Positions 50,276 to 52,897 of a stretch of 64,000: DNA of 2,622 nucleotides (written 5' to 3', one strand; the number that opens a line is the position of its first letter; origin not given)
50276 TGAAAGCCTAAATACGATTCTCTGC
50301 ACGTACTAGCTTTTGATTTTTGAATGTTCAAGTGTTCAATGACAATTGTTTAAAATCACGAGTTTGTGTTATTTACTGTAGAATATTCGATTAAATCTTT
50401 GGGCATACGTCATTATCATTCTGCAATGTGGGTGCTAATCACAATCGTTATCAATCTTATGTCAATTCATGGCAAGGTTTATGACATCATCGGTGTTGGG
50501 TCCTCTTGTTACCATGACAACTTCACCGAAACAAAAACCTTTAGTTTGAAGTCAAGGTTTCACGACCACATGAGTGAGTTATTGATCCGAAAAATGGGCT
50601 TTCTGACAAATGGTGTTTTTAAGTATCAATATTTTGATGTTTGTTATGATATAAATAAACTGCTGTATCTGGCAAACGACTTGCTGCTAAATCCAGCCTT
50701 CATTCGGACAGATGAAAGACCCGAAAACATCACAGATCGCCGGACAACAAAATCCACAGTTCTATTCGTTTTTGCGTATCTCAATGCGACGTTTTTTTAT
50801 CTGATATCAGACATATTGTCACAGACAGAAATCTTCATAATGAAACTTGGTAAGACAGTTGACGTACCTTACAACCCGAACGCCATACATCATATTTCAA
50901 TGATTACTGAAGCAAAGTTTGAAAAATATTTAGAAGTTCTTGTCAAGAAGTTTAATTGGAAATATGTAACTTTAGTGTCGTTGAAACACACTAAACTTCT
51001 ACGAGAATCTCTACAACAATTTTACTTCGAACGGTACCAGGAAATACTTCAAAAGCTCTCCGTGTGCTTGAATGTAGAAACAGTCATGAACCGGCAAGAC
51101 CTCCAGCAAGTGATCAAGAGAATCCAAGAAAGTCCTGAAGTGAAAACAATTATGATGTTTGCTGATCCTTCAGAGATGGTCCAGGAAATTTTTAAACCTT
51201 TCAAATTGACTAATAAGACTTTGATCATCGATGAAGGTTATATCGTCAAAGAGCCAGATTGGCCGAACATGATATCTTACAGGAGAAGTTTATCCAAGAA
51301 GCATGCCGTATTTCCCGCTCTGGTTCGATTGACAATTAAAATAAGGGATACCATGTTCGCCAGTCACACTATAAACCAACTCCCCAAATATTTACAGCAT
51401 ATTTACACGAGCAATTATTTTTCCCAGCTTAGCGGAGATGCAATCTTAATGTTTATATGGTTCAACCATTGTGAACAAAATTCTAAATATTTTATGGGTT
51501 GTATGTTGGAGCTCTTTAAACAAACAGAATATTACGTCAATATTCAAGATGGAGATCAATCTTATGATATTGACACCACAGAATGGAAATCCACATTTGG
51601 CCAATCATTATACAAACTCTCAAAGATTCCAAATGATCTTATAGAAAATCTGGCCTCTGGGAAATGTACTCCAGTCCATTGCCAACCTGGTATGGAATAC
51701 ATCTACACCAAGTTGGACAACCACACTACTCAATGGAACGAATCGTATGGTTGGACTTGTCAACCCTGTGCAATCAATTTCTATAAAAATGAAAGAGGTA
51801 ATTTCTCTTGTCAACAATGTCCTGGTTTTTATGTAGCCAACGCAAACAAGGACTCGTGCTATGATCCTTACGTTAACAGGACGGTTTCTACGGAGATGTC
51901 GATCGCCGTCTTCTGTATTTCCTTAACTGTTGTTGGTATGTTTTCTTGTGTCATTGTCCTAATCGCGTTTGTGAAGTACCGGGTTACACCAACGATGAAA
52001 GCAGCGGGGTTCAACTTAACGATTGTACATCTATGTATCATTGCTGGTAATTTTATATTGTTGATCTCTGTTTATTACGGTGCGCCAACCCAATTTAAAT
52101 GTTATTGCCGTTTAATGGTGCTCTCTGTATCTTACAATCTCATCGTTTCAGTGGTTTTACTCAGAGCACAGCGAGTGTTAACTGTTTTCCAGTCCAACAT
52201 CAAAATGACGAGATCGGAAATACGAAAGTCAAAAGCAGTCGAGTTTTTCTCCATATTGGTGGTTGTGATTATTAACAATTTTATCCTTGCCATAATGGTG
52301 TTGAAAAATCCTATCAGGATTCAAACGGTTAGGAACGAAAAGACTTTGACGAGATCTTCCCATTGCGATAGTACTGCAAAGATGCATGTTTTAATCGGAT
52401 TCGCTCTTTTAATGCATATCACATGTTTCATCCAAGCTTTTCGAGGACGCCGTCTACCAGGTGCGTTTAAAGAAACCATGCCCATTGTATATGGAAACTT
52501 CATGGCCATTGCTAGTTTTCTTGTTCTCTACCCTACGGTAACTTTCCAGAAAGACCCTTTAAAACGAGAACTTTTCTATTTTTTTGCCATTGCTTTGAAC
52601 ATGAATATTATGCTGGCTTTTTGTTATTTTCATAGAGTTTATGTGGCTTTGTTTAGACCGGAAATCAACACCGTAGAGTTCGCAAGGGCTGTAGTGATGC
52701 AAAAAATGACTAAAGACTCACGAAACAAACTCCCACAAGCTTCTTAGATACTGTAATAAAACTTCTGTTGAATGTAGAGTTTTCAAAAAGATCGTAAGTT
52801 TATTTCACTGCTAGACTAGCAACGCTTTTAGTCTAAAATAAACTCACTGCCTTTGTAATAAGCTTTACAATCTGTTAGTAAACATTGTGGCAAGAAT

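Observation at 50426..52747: Intronless class C GPCR nested in the UBR3-like gene on the same strand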

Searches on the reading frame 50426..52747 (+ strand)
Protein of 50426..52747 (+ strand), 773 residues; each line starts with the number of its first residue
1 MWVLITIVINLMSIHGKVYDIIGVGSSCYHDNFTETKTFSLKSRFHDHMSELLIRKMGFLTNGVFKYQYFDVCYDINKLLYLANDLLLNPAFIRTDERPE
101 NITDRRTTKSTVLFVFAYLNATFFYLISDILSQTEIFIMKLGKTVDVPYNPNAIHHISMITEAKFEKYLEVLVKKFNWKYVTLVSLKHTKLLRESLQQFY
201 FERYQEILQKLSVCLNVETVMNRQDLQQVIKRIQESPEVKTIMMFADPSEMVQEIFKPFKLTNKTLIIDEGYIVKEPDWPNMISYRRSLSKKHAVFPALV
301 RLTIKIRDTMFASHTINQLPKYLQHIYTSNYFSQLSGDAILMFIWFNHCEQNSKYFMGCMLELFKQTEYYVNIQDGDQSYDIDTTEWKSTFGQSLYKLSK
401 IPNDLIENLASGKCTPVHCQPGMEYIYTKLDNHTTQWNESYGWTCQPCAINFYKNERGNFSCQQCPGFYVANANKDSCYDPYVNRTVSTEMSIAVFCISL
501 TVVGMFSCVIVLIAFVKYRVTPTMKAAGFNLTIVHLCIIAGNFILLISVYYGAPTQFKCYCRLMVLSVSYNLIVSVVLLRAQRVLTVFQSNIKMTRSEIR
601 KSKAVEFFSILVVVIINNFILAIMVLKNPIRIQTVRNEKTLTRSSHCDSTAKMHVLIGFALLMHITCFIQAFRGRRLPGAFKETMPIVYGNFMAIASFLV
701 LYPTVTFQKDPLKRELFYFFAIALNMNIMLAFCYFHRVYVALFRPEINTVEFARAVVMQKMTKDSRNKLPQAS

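Call 3: search_protein_families(library=pfam, proteins=[window:50426-52747:+], max_evalue=1)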
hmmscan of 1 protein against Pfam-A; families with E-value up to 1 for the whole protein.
window:50426-52747:+ (773 aa): 4 families
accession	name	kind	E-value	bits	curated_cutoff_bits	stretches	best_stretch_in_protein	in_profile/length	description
PF00003.28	7tm_3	-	6e-28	98.6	33.5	1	490-734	4-248/251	7 transmembrane sweet-taste receptor of 3 GCPR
PF07699.19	Ephrin_rec_like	-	5.2e-06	26.6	23.1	1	444-466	10-32/48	Tyrosine-protein kinase ephrin type A/B receptor-like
PF01094.35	ANF_receptor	-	9.1e-06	25.4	25.4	1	172-263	113-201/353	Receptor family ligand binding region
PF07562.20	NCD3G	-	0.038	14.3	38.9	1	443-468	27-51/54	Nine Cysteines Domain of family 3 GPCR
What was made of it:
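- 50426..52747 (+): Complete single-exon CDS (773 codons plus TAG) of a class C GPCR. Pfam 7tm_3 at 6e-28 (call 3).
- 50474..51661 (+): Compact Venus-flytrap-like extracellular domain, aa 17-412. The first half is recognisable. The second half (aa 271-412) is hypervariable across the family. ANF_receptor 25.4 bits, at the cut-off (call 3).
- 51662..51871 (+): Cysteine-rich domain, aa 413-482, a 7-Cys variant that lacks the canonical CC pair. NCD3G only 14.3 bits against 38.9 (call 3).
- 51872..52660 (+): Seven-transmembrane domain, aa 483-745. It has the TM3-ECL2 cysteines (C559, C647), R580 at the TM3 Lys position, the intracellular-loop-3 motif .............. with E683, F698 at the TM6 Trp position, and the TM7 motif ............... 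Pfam 7tm_3 over aa 490-734 (call 3).
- On Class C (glutamate-family) GPCR: PF00003 at 98.6 bits against a cut-off of 33.5, covering profile positions 4-248 of 251 (call 3). The single sequence only reaches the cut-off (25.4 bits, call 3). NCD3G scores 14.3 bits against a cut-off of 38.9 (call 3).
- Checked: Domain checks (call 3):
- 7tm_3 scores 98.6 bits (call 3). NCD3G fails its Pfam threshold (call 3).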

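Call 4: search_solved_structures(query=window:50426-52744:+, max_evalue=1, show_alignments=2)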
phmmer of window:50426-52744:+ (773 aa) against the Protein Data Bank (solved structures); distinct sequences matched with E-value up to 1: 61 (the best 60 are shown).
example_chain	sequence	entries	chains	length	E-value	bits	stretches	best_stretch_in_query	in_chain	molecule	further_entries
7dd5_A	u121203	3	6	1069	1.9e-24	89.7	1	443-755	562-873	Calcium-Sensing Receptor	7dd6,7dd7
7epd_B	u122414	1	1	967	2.1e-24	89.5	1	435-758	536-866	Isoform 3 of Metabotropic glutamate receptor 7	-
7e6t_B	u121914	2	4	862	6.8e-24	87.8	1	443-753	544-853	Extracellular calcium-sensing receptor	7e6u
22jz_A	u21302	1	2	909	7.6e-24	87.7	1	435-755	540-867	Isoform 4 of Metabotropic glutamate receptor 7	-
8szh_A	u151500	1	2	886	9.7e-24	87.3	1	443-755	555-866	Extracellular calcium-sensing receptor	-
8szi_A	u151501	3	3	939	1.1e-23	87.2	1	443-755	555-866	Extracellular calcium-sensing receptor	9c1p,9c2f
7m3e_A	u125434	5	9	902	1.1e-23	87.1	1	443-755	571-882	Extracellular calcium-sensing receptor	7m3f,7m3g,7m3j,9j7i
8wpg_B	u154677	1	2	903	1.1e-23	87.1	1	443-755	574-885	Extracellular calcium-sensing receptor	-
9asb_Q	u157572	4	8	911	1.2e-23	87.1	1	443-755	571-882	Isoform 1 of Extracellular calcium-sensing receptor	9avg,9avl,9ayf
9axf_R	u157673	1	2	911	1.2e-23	87.1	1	443-755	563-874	Extracellular calcium-sensing receptor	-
8szf_A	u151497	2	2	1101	1.2e-23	87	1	443-755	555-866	Extracellular calcium-sensing receptor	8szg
8szf_B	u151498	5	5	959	1.3e-23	86.9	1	443-755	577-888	Extracellular calcium-sensing receptor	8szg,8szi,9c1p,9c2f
8wpu_B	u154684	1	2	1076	1.4e-23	86.8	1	443-755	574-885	Extracellular calcium-sensing receptor,calcium-sensing receptor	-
7dtt_A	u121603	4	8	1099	1.6e-23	86.6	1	443-755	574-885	Extracellular calcium-sensing receptor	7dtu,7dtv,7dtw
7sil_A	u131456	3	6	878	2.3e-23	86.1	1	443-751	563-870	Isoform 1 of Extracellular calcium-sensing receptor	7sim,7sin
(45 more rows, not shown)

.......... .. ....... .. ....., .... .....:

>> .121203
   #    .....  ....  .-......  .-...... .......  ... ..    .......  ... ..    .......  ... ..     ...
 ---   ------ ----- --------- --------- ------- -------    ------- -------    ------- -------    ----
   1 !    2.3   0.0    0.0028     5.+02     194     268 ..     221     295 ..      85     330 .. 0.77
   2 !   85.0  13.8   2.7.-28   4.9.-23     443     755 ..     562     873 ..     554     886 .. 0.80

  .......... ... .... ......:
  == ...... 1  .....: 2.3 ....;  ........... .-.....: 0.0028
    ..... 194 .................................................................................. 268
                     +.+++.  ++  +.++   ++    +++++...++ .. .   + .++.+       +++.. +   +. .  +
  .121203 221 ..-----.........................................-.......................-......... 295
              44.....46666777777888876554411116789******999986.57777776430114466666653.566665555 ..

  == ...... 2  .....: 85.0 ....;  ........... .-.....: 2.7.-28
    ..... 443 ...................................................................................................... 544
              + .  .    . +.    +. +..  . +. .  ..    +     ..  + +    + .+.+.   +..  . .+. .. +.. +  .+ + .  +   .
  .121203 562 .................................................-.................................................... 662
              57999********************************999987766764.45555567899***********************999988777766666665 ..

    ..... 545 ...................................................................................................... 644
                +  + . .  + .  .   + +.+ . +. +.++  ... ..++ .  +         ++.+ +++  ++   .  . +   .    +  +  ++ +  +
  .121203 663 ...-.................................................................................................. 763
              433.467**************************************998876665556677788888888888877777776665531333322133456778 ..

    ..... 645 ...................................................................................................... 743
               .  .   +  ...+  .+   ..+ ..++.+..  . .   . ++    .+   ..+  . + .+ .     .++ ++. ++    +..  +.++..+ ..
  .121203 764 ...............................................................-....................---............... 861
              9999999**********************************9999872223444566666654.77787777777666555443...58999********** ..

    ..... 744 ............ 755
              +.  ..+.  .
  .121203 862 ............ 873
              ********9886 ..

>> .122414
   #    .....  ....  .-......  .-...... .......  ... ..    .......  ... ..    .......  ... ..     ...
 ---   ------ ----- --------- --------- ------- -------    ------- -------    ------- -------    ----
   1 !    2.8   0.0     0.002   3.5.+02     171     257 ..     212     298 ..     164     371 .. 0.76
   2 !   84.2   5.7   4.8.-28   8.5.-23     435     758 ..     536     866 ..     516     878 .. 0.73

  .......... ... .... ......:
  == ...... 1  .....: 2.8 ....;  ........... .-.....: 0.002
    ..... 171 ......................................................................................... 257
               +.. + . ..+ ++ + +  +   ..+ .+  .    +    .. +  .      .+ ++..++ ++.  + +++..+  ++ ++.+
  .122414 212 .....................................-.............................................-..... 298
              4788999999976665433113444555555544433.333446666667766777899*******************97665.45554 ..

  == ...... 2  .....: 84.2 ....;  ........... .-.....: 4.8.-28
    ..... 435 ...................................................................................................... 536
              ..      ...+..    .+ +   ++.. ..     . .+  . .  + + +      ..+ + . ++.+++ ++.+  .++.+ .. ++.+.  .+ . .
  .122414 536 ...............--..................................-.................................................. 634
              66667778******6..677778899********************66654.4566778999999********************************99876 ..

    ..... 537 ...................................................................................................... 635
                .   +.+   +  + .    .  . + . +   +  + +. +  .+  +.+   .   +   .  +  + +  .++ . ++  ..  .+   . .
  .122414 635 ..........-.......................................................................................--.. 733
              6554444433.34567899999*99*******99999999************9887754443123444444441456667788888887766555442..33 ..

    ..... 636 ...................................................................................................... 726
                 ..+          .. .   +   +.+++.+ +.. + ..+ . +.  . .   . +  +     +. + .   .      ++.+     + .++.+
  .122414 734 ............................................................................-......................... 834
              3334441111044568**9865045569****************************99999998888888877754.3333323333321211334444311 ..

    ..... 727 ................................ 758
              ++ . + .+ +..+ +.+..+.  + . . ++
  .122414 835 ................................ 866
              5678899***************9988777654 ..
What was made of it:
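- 50426..52747 (+): PDB best hits CaSR and mGlu7 at about 2e-24 (call 4).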

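Call 5: find_homologous_proteins(query=window:50426-52744:+)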
Query window:50426-52744:+ (773 aa): 3 proteins with E <= 0.001 among 5535 candidates.
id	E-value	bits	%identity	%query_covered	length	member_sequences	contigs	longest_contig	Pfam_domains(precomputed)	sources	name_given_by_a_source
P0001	4.0e-133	464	33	98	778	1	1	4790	PF00003.29,PF07699.20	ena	-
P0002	3.7e-14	71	24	41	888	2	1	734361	PF07562.21,PF01094.35,PF00003.29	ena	-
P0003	3.6e-12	64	22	40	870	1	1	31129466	PF07562.21,PF01094.35,PF00003.29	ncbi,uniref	ncbi:vomeronasal type-2 receptor 26-like [Paroedura picta]|uniref:vomeronasal type-2 receptor 26-lik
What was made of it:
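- Tried and rejected: The single-sequence word-indexed search found only three relatives (call 5).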

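Call 7: find_encoding_contigs(protein=P0001, flank=10000)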
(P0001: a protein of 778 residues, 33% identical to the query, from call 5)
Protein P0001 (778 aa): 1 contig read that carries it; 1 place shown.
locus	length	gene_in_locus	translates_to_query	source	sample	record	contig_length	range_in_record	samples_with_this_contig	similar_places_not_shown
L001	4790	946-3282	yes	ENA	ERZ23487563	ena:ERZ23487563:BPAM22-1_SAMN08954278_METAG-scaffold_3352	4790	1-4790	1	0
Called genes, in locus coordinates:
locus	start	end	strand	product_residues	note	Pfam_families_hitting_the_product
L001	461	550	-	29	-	-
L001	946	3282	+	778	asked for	PF07699:Ephrin_rec_like (weak), PF00003:7tm_3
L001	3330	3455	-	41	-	-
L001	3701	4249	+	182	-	-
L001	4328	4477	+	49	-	-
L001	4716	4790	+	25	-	?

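Call 8: find_encoding_contigs(protein=window:50426-52747:+, flank=10000)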
Protein window:50426-52747:+ (773 aa): no gene with exactly this product is on record in the collection.
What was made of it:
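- The exact protein is not on record anywhere (call 8). There is no transcript evidence (call 8).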

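Call 18: search_protein_representatives(protein=window:50426-52744:+)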
Query: 773 residues. Proteins with E-value up to 0.001 (for the whole library): 1610; up to 1e-10: 774; up to 1e-30: 143. The best 150 are listed.
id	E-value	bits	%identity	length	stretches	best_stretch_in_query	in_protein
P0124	2.8e-158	545.4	40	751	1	22-770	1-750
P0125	1.3e-148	513.4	41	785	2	395-769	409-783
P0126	2.3e-124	433.3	33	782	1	16-769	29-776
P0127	8.2e-63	229.8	52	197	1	577-769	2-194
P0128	8.2e-62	226.5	28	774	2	413-754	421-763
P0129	1.8e-60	222.0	29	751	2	410-758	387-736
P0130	6.3e-60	220.2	27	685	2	394-768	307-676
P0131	1.9e-58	215.3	29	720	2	398-765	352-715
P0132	3.4e-57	211.2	27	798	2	413-770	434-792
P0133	1.2e-56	209.4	27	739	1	66-765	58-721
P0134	3.8e-55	204.4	27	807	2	399-764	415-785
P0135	2.3e-54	201.9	25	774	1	2-764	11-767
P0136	2.6e-54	201.7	28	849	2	411-763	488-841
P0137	3.6e-53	197.9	28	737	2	409-759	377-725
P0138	5.6e-53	197.3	30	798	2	412-765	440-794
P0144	4.3e-52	194.3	31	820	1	394-766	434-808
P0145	8.8e-52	193.3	26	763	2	412-768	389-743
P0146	3.5e-51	191.3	26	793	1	61-754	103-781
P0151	5.1e-49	184.2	32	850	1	400-769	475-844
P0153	1.7e-46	175.8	25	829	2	409-768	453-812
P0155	3.0e-46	175.0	26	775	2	413-763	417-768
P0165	1.6e-44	169.3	29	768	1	402-765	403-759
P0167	6.3e-44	167.3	28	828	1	412-766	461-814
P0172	6.6e-43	164.0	31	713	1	414-769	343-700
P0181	9.4e-42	160.1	30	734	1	418-768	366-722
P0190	7.7e-41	157.1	27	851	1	404-754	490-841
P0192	1.2e-40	156.5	27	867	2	412-764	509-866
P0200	1.3e-39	153.0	25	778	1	412-764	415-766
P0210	1.1e-38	150.0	24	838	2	420-767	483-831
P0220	1.1e-37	146.7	29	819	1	417-767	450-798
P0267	1.1e-30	123.5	23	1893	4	461-753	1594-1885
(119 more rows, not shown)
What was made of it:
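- Relatives: 143 clusters at E<1e-30 (call 18).
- Tried and rejected: The exhaustive HMMER search was needed to see the family (call 18).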

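Call 19: list_cluster_members(proteins=[P0124, P0125, P0126, P0128, P0129, P0130, P0132, P0133, P0135, P0144])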
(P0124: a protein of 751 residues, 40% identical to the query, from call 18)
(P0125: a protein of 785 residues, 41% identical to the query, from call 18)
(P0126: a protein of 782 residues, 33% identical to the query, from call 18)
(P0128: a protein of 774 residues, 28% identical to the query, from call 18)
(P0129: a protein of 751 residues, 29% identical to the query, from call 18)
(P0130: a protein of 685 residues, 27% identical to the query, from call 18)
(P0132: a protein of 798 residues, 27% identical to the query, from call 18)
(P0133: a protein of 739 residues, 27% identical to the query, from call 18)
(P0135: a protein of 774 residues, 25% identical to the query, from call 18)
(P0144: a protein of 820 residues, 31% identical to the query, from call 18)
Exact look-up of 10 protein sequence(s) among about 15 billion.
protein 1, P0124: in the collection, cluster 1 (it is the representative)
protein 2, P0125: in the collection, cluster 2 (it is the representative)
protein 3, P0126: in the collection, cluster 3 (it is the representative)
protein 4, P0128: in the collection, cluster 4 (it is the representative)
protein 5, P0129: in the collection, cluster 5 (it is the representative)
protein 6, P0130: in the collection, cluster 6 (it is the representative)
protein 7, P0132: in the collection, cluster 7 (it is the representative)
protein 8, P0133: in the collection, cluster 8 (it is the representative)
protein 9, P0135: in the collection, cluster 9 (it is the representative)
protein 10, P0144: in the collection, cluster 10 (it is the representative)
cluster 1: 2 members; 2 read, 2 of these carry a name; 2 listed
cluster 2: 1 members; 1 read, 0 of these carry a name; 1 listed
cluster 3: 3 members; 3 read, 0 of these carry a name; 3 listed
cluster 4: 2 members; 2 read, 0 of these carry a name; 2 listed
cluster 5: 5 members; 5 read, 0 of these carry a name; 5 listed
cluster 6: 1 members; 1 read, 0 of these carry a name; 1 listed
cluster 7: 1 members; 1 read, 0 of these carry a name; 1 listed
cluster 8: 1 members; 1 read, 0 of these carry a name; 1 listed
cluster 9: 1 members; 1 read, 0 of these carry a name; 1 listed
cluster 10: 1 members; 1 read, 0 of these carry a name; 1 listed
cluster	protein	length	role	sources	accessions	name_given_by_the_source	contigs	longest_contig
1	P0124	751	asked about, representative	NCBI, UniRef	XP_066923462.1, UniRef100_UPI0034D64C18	G-protein coupled receptor family C group 6 member A-like [Clytia hemisphaerica] | G-protein coupled receptor family C group 6 member A-like n=1 Tax=Clytia hemisphaerica ...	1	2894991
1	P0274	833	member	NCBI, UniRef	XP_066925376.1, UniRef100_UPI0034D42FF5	G-protein coupled receptor family C group 6 member A-like [Clytia hemisphaerica] | G-protein coupled receptor family C group 6 member A-like n=1 Tax=Clytia hemisphaerica ...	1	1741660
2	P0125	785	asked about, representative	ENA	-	-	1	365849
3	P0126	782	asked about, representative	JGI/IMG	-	-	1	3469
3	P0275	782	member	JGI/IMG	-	-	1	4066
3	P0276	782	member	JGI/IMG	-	-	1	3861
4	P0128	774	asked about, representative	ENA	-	-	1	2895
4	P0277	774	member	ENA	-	-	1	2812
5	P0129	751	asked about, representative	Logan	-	-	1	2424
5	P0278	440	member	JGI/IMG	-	-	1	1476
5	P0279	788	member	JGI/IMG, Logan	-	-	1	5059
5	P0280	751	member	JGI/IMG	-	-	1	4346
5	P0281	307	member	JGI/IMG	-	-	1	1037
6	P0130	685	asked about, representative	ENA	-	-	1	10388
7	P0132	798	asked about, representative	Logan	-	-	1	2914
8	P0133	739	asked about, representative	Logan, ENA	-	-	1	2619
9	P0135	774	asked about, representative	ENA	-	-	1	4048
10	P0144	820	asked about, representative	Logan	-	-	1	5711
